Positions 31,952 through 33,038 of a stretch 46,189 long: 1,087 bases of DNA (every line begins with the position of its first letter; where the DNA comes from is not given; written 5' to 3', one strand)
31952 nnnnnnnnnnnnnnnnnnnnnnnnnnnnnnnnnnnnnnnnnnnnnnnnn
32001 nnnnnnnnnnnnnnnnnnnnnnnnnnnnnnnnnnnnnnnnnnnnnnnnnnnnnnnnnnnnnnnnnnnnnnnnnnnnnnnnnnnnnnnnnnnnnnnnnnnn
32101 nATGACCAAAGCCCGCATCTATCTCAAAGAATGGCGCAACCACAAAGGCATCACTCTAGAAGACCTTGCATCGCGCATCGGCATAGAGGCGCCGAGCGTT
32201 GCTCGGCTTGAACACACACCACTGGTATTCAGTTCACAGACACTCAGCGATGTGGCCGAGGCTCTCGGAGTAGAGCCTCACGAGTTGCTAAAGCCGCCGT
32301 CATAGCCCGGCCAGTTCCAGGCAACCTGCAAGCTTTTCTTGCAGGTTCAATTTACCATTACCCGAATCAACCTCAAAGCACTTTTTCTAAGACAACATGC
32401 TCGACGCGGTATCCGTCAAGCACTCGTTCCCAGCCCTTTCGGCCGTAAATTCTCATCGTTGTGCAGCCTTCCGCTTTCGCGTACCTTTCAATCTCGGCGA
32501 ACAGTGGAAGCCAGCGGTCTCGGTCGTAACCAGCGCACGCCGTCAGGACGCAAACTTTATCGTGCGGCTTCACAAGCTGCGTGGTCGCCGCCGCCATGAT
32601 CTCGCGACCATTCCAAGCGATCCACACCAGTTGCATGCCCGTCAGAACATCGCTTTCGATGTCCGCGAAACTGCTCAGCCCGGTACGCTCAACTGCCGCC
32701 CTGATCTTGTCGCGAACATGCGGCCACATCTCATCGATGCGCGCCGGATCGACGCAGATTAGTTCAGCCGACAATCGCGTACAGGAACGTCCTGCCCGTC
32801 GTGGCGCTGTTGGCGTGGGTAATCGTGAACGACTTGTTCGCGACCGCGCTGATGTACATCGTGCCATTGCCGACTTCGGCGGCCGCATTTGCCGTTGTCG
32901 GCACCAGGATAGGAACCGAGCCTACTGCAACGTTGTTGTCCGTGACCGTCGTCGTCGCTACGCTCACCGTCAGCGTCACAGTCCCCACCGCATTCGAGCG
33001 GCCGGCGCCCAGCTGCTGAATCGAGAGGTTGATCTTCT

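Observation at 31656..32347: Hairpin-bracketed two-gene insertion (XRE HTH facing a Cys-rich 118-aa protein) inside the tail/ejection module: second immunity region or defence cassette?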

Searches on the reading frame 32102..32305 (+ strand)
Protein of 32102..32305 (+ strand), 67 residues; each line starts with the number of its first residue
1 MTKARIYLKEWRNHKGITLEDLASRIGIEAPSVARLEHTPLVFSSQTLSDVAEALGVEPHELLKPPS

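Call 5: search_protein_families(library=pfam, proteins=[window:32102-32305:+], max_evalue=0.1)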
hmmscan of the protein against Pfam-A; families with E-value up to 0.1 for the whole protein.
window:32102-32305:+ (67 aa): 17 families
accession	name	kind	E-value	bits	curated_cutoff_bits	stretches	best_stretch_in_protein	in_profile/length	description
PF01381.28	HTH_3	-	7.7e-09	35.9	23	1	8-62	1-55/55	Helix-turn-helix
PF13443.12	HTH_26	-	9.3e-09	35.9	22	1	8-64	2-59/63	Cro/C1-type HTH DNA-binding domain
PF13560.12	HTH_31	-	1.4e-07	32.2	27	1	7-62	5-61/64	Helix-turn-helix domain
PF12844.13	HTH_19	-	9.3e-07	29.1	30.2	1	8-64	4-60/64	Helix-turn-helix domain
PF13413.12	HTH_25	-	5.9e-05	23.2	24.6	1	7-59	1-59/62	Helix-turn-helix domain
PF01047.28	MarR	-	0.0039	17.5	24.6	1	12-35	13-36/59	MarR family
PF04967.18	HTH_10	-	0.0048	17.1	23.1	0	15-33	22-40/53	HTH DNA binding domain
PF13693.12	HTH_35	-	0.0058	17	25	1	14-62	13-58/75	Winged helix-turn-helix DNA-binding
PF09339.16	HTH_IclR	-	0.0086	16.3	22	0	15-38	17-40/52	IclR helix-turn-helix domain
PF04760.21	IF2_N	-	0.018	15.2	25.3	0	47-64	5-22/53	Translation initiation factor IF-2, N-terminal region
PF13744.12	HTH_37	-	0.019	15.2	27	1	8-57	23-73/80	Helix-turn-helix domain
PF13404.12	HTH_AsnC-type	-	0.022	15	27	0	17-35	18-36/42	AsnC-type helix-turn-helix domain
PF01325.25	Fe_dep_repress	-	0.036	14.7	26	0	13-34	19-40/60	Iron dependent repressor, N-terminal DNA binding domain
PF00440.29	TetR_N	-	0.046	13.9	24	0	17-33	17-33/47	Bacterial regulatory proteins, tetR family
PF13412.12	HTH_24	-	0.059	13.4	21.9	0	14-35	15-36/48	Winged helix-turn-helix DNA-binding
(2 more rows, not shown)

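Call 6: search_protein_families(library=phrogs, proteins=[window:32102-32305:+], max_evalue=0.1)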
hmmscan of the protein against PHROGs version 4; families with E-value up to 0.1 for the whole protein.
window:32102-32305:+ (67 aa): 20 families
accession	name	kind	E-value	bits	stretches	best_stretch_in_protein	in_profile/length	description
phrog_7241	-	transcription regulation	3.6e-10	40.9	1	8-63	66-121/122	transcriptional regulator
phrog_1373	-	transcription regulation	3.8e-09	37.7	1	7-58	67-118/166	transcriptional regulator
phrog_8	-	transcription regulation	6.1e-08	33.5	1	8-63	81-136/346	transcriptional regulator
phrog_2439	-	transcription regulation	2.3e-06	27.7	1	8-60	12-64/367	transcriptional regulator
phrog_4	-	transcription regulation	3.7e-06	27.2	1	4-63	139-192/400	transcriptional repressor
phrog_3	-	transcription regulation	4.6e-05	24.4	1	3-65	88-148/430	transcriptional repressor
phrog_35195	-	unknown function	7.6e-05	23.4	1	9-63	8-63/159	-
phrog_2967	-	transcription regulation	0.00011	22.8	1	5-63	12-70/225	transcriptional regulator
phrog_4583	-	transcription regulation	0.00012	23.1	1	15-65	22-72/81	transcriptional repressor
phrog_2328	-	transcription regulation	0.00026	21.8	1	10-63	22-75/128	transcriptional repressor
phrog_7950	-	transcription regulation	0.0014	19.7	1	8-42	12-46/68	transcriptional repressor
phrog_2339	-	DNA, RNA and nucleotide metabolism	0.0019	19.1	1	3-57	25-80/98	HTH DNA binding protein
phrog_9908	-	DNA, RNA and nucleotide metabolism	0.0075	16.5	1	7-59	17-69/282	DNA binding protein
phrog_4779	-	transcription regulation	0.016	16.7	1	8-39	7-38/98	transcriptional regulator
phrog_5823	-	transcription regulation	0.023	14.8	1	8-62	11-66/404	transcriptional regulator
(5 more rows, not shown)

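Call 22: find_homologous_proteins(query=window:32102-32305:+, max_evalue=0.00001)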
Query window:32102-32305:+ (67 aa): 1 proteins with E <= 0.00001 among 1 candidates.
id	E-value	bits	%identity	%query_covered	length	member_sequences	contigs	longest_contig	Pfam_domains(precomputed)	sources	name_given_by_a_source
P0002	5.5e-36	138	100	100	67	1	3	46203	PF12844.14,PF01381.29,PF13560.13,PF13443.13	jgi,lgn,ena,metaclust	metaclust:\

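Call 23: find_encoding_contigs(protein=P0002, flank=3000)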
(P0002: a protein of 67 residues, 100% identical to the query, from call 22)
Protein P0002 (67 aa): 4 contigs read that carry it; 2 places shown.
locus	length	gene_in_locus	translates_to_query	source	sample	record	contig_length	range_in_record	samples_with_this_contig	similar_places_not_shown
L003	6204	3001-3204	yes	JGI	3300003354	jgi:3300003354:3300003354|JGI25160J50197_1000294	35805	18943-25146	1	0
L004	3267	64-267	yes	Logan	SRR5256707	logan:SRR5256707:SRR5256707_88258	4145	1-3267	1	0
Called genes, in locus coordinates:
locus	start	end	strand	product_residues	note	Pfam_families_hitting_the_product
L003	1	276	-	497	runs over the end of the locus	-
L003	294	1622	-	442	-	-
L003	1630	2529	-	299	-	-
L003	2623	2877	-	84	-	-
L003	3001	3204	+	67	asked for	PF13560:HTH_31, PF12844:HTH_19 (weak), PF13443:HTH_26, PF01381:HTH_3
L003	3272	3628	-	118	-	-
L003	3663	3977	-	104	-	-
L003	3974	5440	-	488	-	-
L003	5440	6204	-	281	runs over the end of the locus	-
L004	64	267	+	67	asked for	PF13560:HTH_31, PF12844:HTH_19 (weak), PF13443:HTH_26, PF01381:HTH_3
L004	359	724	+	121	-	-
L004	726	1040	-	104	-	-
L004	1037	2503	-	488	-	-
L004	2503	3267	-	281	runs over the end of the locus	-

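Call 52: search_protein_families(library=padloc, proteins=[window:32102-32305:+], max_evalue=1)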
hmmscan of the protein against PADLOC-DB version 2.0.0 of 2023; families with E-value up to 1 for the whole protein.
window:32102-32305:+ (67 aa): 14 families
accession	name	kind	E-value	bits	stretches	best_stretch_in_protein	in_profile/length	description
PDLC02926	HTH_VI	-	2.6e-06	25.6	1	7-60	5-58/92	-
PDLC04142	capH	-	2.1e-05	23.5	1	2-63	5-66/103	capH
PDLC03949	RmrA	-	9.9e-05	19.4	1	11-59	10-58/363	-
PDLC03954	RmrA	-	0.0005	17.1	1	8-64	15-71/380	-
PDLC03665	Control_protein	-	0.00055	18.2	1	9-64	14-70/77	control protein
PDLC03956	RmrA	-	0.0015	15.7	1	8-65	13-71/399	-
PDLC03951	RmrA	-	0.002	15.2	1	8-64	13-69/400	-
PDLC03664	Control_protein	-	0.0024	16.3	1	7-63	17-73/74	control protein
PDLC04133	mad1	-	0.0028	15.9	1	12-37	1-26/60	mads_1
PDLC03944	RmrA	-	0.0037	14.4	1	8-56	11-59/384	-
PDLC03952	RmrA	-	0.0063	13.4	1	8-56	27-75/395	-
PDLC03943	RmrA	-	0.0084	13.2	1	8-60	7-59/370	-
PDLC03947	RmrA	-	0.022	11.6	1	8-55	16-63/383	-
PDLC03946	RmrA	-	0.041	10.6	1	8-57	7-56/357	-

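Call 53: search_protein_families(library=ncbifam, proteins=[window:32102-32305:+], max_evalue=1)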
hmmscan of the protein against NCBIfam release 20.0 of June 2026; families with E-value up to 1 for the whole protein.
window:32102-32305:+ (67 aa): 12 families
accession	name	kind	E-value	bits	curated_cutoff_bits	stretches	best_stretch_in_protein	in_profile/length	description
NF047948.1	male_kill_WMK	equivalog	1.4e-06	28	300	1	7-64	166-223/300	WO male-killing family protein Wmk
TIGR02612.1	mob_myst_A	hypoth_equivalog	0.00022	21.1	122.6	1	7-57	29-81/150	mobile mystery protein A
NF006015.0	PRK08154.1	subfamily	0.00044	19.5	204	1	8-64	35-91/314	anaerobic benzoate catabolism transcriptional regulator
NF041951.1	phage_RstR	subfamily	0.00067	19.9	80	1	8-62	7-61/108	RstR family transcriptional repressor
NF007271.0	PRK09726.1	equivalog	0.0009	19.2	79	1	7-58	16-67/88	type II toxin-antitoxin system antitoxin HipB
TIGR03070.1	couple_hipB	subfamily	0.0011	18.8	71.65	1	7-58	6-57/58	type II toxin-antitoxin system Y4mF family antitoxin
TIGR00270.2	TIGR00270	equivalog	0.0039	17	110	1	8-57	80-129/159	multiprotein bridging factor aMBF1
NF058600.1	TransRegSco1979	equivalog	0.0086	15.2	350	1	8-60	13-65/280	Sco1979 family transcriptional regulator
TIGR02607.1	antidote_HigA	equivalog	0.097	12.5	47.7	1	7-60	11-64/81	HigA family addiction module antitoxin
NF003162.0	PRK04140.1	equivalog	0.14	11.1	263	1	8-57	131-180/317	transcriptional regulator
NF038139.1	Reg_Aceta_RamB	equivalog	0.15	10.6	700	1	8-58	7-57/465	acetate metabolism transcriptional regulator RamB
NF009476.0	PRK12839.1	equivalog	0.25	9.4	940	1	7-40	418-448/572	FAD-dependent oxidoreductase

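Call 78: search_dna_similar(query=window:32102-32305:+, collection=phages, mode=protein, max_evalue=0.001, max_rows=15)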
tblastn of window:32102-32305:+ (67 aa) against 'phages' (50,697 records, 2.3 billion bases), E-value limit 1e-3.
Records with a match: 32; places in all: 32; records where one place covers at least 80% of the query: 25.
Best place of each record, by identity: <60% 32.
By first word of the organism name: Escherichia 10; Klebsiella 5; Rhizobium 4; Stx2-converting 3; Sinorhizobium 2; Shigella 2; Enterobacteria 2; Bacteriophage 1; Citrobacter 1; Salmonella 1; and 1 more.
By host as written in the record: - 5; Escherichia coli 4; Escherichia coli ECOR13 3; Escherichia coli O157:H7 strain 980938 2; Sinorhizobium meliloti 2011 1; Sinorhizobium meliloti 1; Rhizobium phaseoli I1_23 1; Citrobacter rodentium DBS100 1; and 14 more.
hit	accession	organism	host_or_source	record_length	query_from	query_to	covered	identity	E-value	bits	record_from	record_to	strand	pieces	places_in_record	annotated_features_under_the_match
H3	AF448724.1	Sinorhizobium phage PBC5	Sinorhizobium meliloti 2011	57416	3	63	91%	41.0%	5e-6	47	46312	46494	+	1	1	orf60: unknown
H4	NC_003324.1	Sinorhizobium phage PBC5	Sinorhizobium meliloti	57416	3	63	91%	41.0%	5e-6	47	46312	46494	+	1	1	transcriptional regulator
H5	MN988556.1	Rhizobium phage RHph_I1_23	Rhizobium phaseoli I1_23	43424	5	64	90%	41.7%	1e-8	54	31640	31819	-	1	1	HTH-type transcriptional regulator protein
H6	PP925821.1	Escherichia phage Eeyore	Escherichia coli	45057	8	65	87%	40.7%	2e-5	45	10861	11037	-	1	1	CI-like repressor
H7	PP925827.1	Escherichia phage Flotzy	Escherichia coli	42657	8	65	87%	40.7%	3e-5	45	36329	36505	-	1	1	CI-like repressor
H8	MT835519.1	Bacteriophage sp.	human fecal samples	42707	8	66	88%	39.0%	1e-6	49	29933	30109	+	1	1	record has no annotation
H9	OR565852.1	Citrobacter phage phiNP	Citrobacter rodentium DBS100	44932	8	65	87%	39.0%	5e-5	44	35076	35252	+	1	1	helix-turn-helix domain-containing protein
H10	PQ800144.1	Klebsiella phage Kpn_R1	Klebsiella pneumoniae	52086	8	58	76%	43.1%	2e-4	42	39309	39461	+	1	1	record has no annotation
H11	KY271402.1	Klebsiella phage 48ST307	Klebsiella pneumoniae Kp-48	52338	8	58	76%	43.1%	2e-4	42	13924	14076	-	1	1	none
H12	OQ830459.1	Klebsiella phage vB_KpnS_KpLi5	Klebsiella pneumoniae KpLi5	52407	8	58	76%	43.1%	2e-4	42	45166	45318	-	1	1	repressor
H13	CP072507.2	Klebsiella phage NAR688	Klebsiella quasipneumoniae FK688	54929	8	58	76%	43.1%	2e-4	42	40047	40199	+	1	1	record has no annotation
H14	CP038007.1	Klebsiella phage 020009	Klebsiella pneumoniae SCKP020009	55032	8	58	76%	43.1%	2e-4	42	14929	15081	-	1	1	record has no annotation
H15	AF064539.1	Escherichia phage N15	-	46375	8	57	75%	42.0%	4e-4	42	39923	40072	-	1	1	gene 48: gp48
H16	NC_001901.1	Escherichia phage N15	-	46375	8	57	75%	42.0%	4e-4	42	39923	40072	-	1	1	gene 48: transcriptional regulator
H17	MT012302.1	Salmonella phage PT1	Salmonella enterica serovar Cerro 87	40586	7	63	85%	36.8%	1e-4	43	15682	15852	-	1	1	hypothetical protein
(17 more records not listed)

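Call 82: get_annotated_region(hit=H5, flank=2500)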
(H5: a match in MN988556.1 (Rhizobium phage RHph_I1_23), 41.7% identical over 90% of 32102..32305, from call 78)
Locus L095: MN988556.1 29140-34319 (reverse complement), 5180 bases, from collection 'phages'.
description: Rhizobium phage RHph_I1_23, complete genome.
organism: Rhizobium phage RHph_I1_23 (NCBI taxid 2509727)
taxonomy: Viruses; Duplodnaviria; Heunggongvirae; Uroviricota; Caudoviricetes
host: Rhizobium phaseoli I1_23; source: agricultural lands; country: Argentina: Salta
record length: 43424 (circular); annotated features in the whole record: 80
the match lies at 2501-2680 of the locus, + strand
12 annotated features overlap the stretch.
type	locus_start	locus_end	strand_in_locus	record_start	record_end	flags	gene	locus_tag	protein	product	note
CDS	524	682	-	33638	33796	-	-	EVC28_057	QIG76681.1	hypothetical protein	-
CDS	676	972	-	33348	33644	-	-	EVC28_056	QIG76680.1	hypothetical protein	-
CDS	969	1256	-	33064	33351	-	-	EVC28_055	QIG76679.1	hypothetical protein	-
CDS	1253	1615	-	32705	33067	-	-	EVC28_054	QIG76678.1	hypothetical protein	-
CDS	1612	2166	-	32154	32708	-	-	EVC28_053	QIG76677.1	hypothetical protein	-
CDS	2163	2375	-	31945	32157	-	-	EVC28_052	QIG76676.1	cro-like repressor protein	GO_function: GO:0003677 - DNA binding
CDS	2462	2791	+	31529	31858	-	-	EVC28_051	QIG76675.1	HTH-type transcriptional regulator protein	GO_function: GO:0003677 - DNA binding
CDS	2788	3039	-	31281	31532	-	-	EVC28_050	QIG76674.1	hypothetical protein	-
CDS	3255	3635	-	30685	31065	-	-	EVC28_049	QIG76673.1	hypothetical protein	-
CDS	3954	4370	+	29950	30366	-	-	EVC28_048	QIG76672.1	hypothetical protein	-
CDS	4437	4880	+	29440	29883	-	-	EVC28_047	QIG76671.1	hypothetical protein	-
CDS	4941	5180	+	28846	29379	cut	-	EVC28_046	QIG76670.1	hypothetical protein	-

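Call 83: get_annotated_region(hit=H4, flank=2500)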
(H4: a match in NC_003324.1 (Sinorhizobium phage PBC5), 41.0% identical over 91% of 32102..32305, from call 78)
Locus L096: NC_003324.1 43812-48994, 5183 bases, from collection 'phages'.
description: Sinorhizobium phage PBC5, complete genome.
organism: Sinorhizobium phage PBC5 (NCBI taxid 179237)
taxonomy: Viruses; Duplodnaviria; Heunggongvirae; Uroviricota; Caudoviricetes
host: Sinorhizobium meliloti; source: -; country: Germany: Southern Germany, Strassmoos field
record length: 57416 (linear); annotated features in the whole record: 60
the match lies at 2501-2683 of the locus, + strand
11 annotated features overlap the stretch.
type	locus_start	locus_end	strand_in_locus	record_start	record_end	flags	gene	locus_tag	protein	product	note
CDS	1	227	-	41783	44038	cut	-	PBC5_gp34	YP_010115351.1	DNA cytosine methyltransferase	-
CDS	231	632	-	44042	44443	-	-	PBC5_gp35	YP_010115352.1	DUF2312 domain-containing protein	-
CDS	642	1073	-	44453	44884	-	-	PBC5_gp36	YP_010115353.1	hypothetical protein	-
CDS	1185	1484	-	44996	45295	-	-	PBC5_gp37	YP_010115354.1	hypothetical protein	-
CDS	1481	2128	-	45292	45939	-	-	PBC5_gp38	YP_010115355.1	hypothetical protein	-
CDS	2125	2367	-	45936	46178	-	-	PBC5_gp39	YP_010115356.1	helix-turn-helix domain-containing protein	-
CDS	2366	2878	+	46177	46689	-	-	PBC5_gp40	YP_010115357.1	transcriptional regulator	-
CDS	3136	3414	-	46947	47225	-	-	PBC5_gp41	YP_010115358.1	helix-turn-helix domain-containing protein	-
CDS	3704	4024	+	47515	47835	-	-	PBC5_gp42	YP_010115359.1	hypothetical protein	-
CDS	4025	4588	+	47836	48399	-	-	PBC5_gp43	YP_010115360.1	DNA methyltransferase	-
CDS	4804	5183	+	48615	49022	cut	-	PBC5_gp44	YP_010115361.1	transcriptional regulator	-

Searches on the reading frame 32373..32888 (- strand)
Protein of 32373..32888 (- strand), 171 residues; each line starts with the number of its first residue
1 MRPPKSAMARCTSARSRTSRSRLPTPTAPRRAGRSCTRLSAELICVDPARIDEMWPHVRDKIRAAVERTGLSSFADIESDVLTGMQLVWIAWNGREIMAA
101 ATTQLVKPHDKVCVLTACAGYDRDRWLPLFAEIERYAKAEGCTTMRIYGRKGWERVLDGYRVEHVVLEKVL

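Call 5: search_protein_families(library=pfam, proteins=[window:32373-32888:-], max_evalue=0.1)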
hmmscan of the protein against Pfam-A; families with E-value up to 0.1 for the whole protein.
window:32373-32888:- (171 aa): 0 families

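Call 6: search_protein_families(library=phrogs, proteins=[window:32373-32888:-], max_evalue=0.1)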
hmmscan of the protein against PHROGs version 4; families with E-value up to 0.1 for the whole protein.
window:32373-32888:- (171 aa): 2 families
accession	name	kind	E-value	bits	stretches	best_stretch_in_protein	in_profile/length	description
phrog_25629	-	unknown function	5.1e-07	30.7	1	77-163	28-119/127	-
phrog_7642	-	unknown function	0.0016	19.2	1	53-165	11-130/144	-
